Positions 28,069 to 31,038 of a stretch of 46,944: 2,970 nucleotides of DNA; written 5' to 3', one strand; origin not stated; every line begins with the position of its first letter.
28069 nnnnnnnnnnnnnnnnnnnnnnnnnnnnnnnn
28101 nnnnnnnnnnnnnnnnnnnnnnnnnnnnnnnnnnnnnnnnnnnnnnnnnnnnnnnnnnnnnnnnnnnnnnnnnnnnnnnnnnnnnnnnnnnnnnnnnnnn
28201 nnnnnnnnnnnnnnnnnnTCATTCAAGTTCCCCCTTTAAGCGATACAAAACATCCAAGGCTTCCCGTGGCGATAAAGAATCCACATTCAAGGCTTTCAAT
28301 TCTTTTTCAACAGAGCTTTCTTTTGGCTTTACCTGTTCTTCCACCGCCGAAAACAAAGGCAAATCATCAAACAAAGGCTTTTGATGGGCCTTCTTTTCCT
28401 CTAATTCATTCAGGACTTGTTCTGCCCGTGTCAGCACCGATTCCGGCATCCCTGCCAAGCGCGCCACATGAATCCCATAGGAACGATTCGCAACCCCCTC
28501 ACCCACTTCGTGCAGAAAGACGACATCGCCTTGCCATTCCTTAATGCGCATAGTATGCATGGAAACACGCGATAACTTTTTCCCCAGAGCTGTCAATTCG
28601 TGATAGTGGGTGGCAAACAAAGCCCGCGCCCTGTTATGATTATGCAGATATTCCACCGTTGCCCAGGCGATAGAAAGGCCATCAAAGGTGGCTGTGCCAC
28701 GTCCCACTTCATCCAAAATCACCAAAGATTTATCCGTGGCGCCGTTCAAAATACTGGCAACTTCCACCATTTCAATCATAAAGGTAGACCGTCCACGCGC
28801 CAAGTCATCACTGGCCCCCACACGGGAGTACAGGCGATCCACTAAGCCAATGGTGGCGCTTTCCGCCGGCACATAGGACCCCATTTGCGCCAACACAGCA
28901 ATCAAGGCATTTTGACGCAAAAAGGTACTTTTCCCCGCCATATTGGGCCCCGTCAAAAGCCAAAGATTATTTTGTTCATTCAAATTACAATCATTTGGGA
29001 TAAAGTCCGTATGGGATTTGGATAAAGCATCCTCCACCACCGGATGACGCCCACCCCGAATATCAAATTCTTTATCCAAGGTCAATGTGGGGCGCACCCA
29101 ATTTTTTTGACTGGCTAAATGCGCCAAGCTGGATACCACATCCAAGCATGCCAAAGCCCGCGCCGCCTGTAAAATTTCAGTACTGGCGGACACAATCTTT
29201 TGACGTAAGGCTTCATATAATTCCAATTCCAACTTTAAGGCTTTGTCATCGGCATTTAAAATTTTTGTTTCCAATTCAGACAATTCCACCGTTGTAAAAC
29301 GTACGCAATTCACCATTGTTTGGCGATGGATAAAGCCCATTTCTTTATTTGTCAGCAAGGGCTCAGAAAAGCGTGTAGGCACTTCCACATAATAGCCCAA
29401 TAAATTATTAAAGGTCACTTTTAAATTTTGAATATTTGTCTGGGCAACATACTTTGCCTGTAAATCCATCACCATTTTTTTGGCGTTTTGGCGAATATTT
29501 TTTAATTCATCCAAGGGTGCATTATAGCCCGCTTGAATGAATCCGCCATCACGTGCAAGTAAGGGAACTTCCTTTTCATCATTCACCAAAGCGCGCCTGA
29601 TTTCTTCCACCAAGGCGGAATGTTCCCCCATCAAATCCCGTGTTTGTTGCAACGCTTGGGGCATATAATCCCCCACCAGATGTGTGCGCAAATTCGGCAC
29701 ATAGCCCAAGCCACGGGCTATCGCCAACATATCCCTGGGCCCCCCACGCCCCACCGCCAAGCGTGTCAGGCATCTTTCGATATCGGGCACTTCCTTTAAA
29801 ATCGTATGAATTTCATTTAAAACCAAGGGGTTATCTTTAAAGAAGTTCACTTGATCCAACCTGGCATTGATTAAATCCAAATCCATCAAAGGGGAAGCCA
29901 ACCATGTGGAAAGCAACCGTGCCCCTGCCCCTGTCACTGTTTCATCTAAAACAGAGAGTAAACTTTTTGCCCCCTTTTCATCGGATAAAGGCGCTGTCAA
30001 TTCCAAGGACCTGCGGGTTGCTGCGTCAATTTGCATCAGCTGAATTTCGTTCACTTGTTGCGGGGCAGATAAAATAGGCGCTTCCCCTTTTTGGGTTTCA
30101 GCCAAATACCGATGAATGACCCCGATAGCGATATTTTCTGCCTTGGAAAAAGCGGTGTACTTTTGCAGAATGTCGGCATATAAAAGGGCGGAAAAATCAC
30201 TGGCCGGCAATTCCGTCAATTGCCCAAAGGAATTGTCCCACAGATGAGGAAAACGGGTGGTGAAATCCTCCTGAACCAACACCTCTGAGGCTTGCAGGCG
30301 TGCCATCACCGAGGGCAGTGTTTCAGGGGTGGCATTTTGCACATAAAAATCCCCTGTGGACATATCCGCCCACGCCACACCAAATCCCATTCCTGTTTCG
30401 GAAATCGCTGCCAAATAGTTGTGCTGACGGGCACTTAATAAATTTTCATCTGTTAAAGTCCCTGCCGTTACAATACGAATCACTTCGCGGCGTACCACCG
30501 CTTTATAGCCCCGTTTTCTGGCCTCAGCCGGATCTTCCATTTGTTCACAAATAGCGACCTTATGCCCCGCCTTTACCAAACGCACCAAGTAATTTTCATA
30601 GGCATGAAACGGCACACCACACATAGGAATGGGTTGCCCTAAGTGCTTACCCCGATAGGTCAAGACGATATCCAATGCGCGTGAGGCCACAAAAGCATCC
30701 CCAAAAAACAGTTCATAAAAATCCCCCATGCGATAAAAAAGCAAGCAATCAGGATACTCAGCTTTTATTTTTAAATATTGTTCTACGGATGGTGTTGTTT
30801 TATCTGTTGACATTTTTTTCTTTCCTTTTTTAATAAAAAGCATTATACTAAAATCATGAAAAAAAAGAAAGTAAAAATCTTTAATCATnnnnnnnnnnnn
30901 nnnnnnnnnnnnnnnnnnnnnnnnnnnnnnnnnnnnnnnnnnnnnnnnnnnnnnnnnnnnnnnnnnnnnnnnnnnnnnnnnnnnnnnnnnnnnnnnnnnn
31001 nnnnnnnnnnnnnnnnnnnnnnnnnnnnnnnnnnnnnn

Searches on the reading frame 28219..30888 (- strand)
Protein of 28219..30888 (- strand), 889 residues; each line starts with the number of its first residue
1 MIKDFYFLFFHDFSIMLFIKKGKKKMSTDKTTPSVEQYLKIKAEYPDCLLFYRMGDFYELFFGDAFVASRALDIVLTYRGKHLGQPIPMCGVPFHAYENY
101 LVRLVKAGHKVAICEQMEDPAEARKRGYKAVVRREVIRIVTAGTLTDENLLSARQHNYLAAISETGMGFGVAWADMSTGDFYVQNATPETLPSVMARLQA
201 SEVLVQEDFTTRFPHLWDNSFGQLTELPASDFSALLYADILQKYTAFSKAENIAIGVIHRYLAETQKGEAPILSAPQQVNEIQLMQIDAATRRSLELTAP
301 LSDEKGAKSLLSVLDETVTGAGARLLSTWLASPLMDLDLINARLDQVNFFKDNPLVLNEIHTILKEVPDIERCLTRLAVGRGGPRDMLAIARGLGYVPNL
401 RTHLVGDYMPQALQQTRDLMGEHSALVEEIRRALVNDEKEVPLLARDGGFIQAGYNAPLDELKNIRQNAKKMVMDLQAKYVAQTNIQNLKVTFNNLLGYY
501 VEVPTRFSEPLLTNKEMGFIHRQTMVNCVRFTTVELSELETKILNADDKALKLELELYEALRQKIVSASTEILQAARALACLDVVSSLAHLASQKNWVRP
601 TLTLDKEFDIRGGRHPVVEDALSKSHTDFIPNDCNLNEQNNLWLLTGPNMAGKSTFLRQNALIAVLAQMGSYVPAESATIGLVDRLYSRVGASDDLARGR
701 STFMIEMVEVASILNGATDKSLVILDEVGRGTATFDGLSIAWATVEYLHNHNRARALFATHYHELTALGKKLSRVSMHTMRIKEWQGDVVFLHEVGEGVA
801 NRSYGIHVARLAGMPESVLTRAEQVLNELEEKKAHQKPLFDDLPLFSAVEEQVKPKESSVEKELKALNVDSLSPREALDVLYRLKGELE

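Call 14: find_homologous_proteins(query=window:28219-30888:-, max_evalue=1e-100)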
Query window:28219-30888:- (889 aa): 7981 proteins with E <= 1e-100 among 8000 candidates; the best 120 are listed.
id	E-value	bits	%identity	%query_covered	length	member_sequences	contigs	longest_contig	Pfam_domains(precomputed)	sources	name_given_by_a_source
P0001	0.0e+0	1795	91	97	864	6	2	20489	PF01624.26,PF05192.24,PF05188.24,PF05190.24,PF00488.28,PF27441.1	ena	-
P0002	0.0e+0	1708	86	97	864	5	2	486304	PF01624.26,PF05192.24,PF05188.24,PF05190.24,PF00488.28,PF27441.1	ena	-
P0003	0.0e+0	1677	85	97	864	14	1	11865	PF01624.26,PF05192.24,PF05188.24,PF05190.24,PF00488.28,PF27441.1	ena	-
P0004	0.0e+0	1675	85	97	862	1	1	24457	PF01624.26,PF05192.24,PF05188.24,PF05190.24,PF00488.28,PF27441.1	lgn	-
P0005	0.0e+0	1672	85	97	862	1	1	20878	PF01624.26,PF05192.24,PF05188.24,PF05190.24,PF00488.28,PF27441.1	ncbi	-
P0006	0.0e+0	1667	85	97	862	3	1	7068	PF01624.26,PF05192.24,PF05188.24,PF05190.24,PF00488.28,PF27441.1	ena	-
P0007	0.0e+0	1666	84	97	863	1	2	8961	PF01624.26,PF05192.24,PF05188.24,PF05190.24,PF00488.28,PF27441.1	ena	-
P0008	0.0e+0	1666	84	97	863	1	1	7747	PF01624.26,PF05192.24,PF05188.24,PF05190.24,PF00488.28,PF27441.1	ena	-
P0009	0.0e+0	1648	84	97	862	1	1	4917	PF01624.26,PF05192.24,PF05188.24,PF05190.24,PF00488.28,PF27441.1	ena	-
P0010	0.0e+0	1415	72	97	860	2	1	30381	PF01624.26,PF05192.24,PF05188.24,PF05190.24,PF00488.28,PF27441.1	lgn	-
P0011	0.0e+0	1407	72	97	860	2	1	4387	PF01624.26,PF05192.24,PF05188.24,PF05190.24,PF00488.28,PF27441.1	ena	-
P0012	0.0e+0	1398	72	97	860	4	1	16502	PF01624.26,PF05192.24,PF05188.24,PF05190.24,PF00488.28,PF27441.1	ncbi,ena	-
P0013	0.0e+0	1395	71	97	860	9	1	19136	PF01624.26,PF05192.24,PF05188.24,PF05190.24,PF00488.28,PF27441.1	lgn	-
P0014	0.0e+0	1394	70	97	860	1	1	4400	PF01624.26,PF05192.24,PF05188.24,PF05190.24,PF00488.28,PF27441.1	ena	-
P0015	0.0e+0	1393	71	97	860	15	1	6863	PF01624.26,PF05192.24,PF05188.24,PF05190.24,PF00488.28,PF27441.1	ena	-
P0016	0.0e+0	1393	71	97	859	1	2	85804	PF01624.26,PF05192.24,PF05188.24,PF05190.24,PF00488.28,PF27441.1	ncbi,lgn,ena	-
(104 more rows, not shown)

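Call 15: find_encoding_contigs(protein=P0002, flank=10000, max_places=2)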
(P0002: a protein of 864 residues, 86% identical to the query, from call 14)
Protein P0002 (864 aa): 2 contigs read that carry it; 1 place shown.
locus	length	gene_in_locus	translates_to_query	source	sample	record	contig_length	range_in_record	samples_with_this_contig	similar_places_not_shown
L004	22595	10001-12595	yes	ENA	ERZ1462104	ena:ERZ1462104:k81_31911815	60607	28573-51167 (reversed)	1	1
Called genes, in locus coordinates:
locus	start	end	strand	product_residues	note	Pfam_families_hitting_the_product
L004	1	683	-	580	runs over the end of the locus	PF02518:HATPase_c, PF13589:HATPase_c_3, PF01119:DNA_mis_repair, PF08676:MutL_C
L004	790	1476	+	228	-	PF00929:RNase_T, PF13482:RNase_H_2 (faint)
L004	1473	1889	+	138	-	-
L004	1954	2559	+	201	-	PF02527:GidB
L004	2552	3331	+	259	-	PF00142:Fer4_NifH (weak), PF01656:CbiA, PF02374:ArsA_ATPase (weak), PF06564:CBP_BcsQ, PF09140:MipZ, PF10609:ParA, PF13614:AAA_31, PF00448:SRP54 (faint)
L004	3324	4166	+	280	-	PF02195:ParB_N, PF17762:HTH_ParB, PF23552:ParB_C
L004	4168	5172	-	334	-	PF06144:DNA_pol3_delta (faint), PF21694:DNA_pol3_delta_C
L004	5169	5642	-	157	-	-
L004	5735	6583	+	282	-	PF01745:IPT (weak), PF01715:IPPT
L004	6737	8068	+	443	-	-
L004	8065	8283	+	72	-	PF04014:MazE_antitoxin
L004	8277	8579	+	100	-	PF02452:PemK_toxin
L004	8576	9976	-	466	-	PF00512:HisKA, PF02518:HATPase_c, PF14501:HATPase_c_5 (faint)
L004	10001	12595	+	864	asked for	PF01624:MutS_I, PF05188:MutS_II, PF05192:MutS_III, PF05190:MutS_IV, PF00488:MutS_V, PF27441:MutS_C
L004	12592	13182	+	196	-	-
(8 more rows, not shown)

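Call 16: find_encoding_contigs(protein=P0001, flank=10000, max_places=2)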
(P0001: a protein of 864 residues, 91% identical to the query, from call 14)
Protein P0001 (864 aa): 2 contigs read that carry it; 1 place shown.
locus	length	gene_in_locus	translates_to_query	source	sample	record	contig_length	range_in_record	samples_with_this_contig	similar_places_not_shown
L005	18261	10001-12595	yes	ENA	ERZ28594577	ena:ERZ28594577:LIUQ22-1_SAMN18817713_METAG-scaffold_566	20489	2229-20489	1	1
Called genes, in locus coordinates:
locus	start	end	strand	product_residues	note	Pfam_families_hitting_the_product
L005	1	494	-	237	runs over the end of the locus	-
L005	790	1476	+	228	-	PF00929:RNase_T, PF13482:RNase_H_2 (faint)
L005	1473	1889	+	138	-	-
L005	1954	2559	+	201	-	PF02527:GidB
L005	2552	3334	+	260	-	PF00142:Fer4_NifH (weak), PF01656:CbiA, PF02374:ArsA_ATPase (weak), PF06564:CBP_BcsQ, PF09140:MipZ, PF10609:ParA, PF13614:AAA_31, PF00448:SRP54 (faint)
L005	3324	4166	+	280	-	PF02195:ParB_N, PF17762:HTH_ParB, PF23552:ParB_C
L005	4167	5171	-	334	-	PF06144:DNA_pol3_delta (faint), PF21694:DNA_pol3_delta_C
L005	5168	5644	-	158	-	-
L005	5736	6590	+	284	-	PF01745:IPT (weak), PF01715:IPPT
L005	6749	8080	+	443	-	-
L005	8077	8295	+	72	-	-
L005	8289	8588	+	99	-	PF02452:PemK_toxin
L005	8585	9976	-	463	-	PF00512:HisKA, PF02518:HATPase_c, PF14501:HATPase_c_5 (weak)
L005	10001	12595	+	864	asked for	PF01624:MutS_I, PF05188:MutS_II, PF05192:MutS_III, PF05190:MutS_IV, PF00488:MutS_V, PF27441:MutS_C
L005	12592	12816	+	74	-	-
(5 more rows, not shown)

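Call 17: find_encoding_contigs(protein=P0016, flank=10000, max_places=2)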
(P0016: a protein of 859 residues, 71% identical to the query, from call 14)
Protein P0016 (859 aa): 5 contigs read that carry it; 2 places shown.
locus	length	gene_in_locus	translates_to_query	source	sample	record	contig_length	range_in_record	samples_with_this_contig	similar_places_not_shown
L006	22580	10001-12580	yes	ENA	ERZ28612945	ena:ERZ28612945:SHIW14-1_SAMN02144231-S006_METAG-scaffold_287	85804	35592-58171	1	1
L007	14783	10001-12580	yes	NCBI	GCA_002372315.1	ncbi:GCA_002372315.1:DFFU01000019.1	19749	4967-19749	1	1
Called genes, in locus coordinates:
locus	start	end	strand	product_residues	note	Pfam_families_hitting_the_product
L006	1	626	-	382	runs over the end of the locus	-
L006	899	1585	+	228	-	PF00929:RNase_T, PF13482:RNase_H_2 (faint)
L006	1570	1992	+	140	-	-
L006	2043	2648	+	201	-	PF02527:GidB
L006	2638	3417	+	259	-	PF00142:Fer4_NifH, PF01656:CbiA, PF02374:ArsA_ATPase, PF06564:CBP_BcsQ, PF09140:MipZ, PF10609:ParA, PF13614:AAA_31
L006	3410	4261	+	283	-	PF02195:ParB_N, PF08535:KorB (faint), PF17762:HTH_ParB, PF23552:ParB_C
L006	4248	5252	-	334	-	PF21694:DNA_pol3_delta_C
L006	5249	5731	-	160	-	-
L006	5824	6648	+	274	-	PF01745:IPT (weak), PF01715:IPPT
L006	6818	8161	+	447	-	-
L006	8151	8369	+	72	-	-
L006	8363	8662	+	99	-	PF02452:PemK_toxin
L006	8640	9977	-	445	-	PF00512:HisKA, PF02518:HATPase_c, PF14501:HATPase_c_5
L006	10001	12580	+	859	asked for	PF01624:MutS_I, PF05188:MutS_II, PF05192:MutS_III, PF05190:MutS_IV, PF00488:MutS_V, PF27441:MutS_C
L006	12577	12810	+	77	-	-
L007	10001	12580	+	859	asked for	PF01624:MutS_I, PF05188:MutS_II, PF05192:MutS_III, PF05190:MutS_IV, PF00488:MutS_V, PF27441:MutS_C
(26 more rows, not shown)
